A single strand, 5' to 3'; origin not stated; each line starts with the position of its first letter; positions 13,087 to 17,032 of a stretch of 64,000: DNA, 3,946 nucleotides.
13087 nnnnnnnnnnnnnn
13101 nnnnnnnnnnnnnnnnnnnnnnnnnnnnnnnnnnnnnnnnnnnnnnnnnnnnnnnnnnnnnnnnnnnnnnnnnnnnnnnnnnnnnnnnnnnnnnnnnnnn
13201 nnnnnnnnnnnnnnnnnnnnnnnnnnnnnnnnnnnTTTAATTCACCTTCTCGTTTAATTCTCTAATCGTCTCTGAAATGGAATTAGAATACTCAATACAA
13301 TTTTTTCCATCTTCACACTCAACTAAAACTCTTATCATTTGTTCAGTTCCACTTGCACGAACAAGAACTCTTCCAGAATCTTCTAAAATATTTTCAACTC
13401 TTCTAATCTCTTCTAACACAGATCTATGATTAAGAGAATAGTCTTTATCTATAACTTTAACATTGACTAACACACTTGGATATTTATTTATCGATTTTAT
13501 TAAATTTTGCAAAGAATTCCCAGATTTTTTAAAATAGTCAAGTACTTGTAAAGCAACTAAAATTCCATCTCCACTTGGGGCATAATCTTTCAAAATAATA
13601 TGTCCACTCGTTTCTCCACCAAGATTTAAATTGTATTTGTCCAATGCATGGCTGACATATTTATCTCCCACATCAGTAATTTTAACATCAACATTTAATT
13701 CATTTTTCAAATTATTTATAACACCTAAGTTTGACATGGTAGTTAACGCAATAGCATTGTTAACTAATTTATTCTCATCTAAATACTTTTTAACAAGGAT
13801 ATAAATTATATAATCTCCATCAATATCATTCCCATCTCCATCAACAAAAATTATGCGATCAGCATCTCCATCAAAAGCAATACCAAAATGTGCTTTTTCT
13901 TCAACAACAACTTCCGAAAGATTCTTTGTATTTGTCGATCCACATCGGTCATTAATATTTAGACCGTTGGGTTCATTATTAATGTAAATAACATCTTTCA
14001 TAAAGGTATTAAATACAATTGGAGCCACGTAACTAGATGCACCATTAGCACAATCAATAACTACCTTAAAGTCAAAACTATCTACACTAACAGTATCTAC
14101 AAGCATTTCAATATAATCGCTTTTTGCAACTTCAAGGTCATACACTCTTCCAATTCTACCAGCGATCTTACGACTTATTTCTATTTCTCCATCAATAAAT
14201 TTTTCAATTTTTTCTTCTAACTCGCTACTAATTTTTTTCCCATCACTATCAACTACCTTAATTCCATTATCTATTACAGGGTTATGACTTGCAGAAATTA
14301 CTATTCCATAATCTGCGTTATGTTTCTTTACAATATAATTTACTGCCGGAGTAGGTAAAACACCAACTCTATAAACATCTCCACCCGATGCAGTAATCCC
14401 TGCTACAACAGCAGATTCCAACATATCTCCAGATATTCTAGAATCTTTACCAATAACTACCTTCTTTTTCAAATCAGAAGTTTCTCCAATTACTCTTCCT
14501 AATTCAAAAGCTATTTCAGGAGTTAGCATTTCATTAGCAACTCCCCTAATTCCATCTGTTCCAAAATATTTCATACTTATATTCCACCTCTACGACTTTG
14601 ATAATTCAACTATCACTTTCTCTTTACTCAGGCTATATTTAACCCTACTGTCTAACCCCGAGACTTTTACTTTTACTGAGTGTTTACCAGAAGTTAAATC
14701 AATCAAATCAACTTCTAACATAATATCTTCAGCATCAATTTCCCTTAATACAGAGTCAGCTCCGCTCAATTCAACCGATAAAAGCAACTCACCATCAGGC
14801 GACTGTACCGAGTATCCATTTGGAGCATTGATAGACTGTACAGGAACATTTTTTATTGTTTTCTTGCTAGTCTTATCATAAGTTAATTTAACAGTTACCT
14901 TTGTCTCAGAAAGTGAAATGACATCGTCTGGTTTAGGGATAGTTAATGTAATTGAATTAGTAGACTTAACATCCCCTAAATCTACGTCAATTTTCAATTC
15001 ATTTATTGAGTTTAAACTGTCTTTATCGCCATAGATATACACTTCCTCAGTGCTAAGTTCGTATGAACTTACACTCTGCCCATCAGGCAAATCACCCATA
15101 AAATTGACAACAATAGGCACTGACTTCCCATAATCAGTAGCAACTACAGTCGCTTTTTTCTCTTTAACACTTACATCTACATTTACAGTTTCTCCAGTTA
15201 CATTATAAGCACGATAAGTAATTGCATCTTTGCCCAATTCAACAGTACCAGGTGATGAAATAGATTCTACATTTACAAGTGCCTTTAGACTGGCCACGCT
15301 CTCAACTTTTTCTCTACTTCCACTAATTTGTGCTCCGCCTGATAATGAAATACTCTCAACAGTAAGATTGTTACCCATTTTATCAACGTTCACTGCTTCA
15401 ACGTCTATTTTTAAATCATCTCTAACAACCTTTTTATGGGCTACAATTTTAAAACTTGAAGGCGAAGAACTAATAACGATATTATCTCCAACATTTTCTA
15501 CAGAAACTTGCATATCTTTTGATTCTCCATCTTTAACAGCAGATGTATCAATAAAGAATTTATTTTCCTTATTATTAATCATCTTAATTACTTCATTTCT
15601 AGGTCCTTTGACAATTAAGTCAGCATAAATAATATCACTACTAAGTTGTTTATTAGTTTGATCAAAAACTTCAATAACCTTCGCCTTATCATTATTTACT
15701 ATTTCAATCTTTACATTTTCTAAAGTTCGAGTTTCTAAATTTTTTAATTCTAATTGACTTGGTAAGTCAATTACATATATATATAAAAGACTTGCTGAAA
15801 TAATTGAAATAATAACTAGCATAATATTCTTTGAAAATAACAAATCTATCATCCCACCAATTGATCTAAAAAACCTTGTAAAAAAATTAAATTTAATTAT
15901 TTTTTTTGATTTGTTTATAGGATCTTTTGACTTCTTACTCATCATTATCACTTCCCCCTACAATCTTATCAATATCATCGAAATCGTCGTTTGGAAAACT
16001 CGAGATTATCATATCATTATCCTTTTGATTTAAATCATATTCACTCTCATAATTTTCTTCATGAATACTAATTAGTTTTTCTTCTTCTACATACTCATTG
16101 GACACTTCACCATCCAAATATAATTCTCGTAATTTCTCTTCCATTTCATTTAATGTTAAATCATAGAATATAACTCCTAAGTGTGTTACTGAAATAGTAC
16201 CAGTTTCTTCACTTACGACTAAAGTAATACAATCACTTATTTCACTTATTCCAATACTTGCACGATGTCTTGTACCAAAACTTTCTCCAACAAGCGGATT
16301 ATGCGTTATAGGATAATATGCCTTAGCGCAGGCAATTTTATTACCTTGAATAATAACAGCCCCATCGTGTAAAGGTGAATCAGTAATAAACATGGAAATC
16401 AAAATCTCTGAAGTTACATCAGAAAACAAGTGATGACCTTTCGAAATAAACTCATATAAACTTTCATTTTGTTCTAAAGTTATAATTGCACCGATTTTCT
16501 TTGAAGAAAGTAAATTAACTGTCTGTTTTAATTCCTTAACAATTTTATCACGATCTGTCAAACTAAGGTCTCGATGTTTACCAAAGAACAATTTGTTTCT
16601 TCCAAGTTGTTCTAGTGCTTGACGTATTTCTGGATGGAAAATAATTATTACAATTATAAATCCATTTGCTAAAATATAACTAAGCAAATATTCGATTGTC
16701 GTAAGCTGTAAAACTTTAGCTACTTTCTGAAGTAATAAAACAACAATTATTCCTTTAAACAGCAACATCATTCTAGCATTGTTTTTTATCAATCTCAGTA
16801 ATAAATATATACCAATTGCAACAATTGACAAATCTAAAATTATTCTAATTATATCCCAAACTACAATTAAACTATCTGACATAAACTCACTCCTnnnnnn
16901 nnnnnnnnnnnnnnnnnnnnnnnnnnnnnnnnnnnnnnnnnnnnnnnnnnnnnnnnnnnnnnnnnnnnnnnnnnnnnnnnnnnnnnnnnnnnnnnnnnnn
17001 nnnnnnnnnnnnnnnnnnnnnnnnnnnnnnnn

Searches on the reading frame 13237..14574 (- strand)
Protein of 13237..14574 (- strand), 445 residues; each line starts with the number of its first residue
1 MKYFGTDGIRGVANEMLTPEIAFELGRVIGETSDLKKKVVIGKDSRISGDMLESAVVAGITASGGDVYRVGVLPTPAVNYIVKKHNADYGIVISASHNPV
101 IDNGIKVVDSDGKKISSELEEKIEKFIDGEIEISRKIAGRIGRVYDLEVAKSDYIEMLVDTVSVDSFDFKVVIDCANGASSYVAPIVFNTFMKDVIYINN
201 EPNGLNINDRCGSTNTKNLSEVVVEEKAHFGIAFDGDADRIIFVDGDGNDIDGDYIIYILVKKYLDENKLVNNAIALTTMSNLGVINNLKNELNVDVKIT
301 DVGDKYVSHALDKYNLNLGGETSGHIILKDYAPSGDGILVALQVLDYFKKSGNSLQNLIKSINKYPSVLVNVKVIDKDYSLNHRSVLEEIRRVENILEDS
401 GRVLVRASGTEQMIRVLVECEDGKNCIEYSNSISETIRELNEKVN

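Call 25: search_protein_families(library=pfam, proteins=[window:13237-14574:-], max_evalue=0.00001)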
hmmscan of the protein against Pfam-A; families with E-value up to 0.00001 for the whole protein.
window:13237-14574:- (445 aa): 4 families
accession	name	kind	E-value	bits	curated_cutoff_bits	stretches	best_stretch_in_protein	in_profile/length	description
PF02878.22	PGM_PMM_I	-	1.3e-43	148.5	22.5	1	2-129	2-133/138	Phosphoglucomutase/phosphomannomutase, alpha/beta/alpha domain I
PF02880.22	PGM_PMM_III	-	2e-25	89.6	20.7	1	252-365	1-115/115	Phosphoglucomutase/phosphomannomutase, alpha/beta/alpha domain III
PF02879.22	PGM_PMM_II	-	2.3e-15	57.4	29.3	1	153-248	2-103/103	Phosphoglucomutase/phosphomannomutase, alpha/beta/alpha domain II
PF00408.26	PGM_PMM_IV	-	6.7e-12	45.7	23.1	1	369-425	1-57/68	Phosphoglucomutase/phosphomannomutase, C-terminal domain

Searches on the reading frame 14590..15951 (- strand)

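Call 25: search_protein_families(library=pfam, proteins=[window:14590-15951:-], max_evalue=0.00001)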
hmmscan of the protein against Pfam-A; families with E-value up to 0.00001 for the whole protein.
window:14590-15951:- (453 aa): 1 family
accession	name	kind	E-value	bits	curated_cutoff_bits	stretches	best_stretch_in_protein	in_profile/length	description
PF07949.17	YbbR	-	6.4e-21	74.9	22.3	2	278-356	1-81/81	YbbR-like protein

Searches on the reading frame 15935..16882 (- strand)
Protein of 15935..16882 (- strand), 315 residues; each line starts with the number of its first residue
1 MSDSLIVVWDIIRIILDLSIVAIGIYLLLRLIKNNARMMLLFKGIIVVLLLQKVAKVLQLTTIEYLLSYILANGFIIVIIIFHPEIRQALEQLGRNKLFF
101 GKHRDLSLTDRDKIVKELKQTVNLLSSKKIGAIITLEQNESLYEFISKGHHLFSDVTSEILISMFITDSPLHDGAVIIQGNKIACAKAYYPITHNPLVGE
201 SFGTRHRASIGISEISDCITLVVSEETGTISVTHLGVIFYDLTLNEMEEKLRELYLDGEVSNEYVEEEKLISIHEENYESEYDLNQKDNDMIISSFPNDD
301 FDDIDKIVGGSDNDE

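Call 25: search_protein_families(library=pfam, proteins=[window:15935-16882:-], max_evalue=0.00001)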
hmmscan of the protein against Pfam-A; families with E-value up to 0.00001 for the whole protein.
window:15935-16882:- (315 aa): 1 family
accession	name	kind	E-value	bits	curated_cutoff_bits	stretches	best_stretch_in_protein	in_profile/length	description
PF02457.21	DAC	-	1.3e-34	118.8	27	1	121-236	3-117/119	DisA bacterial checkpoint controller nucleotide-binding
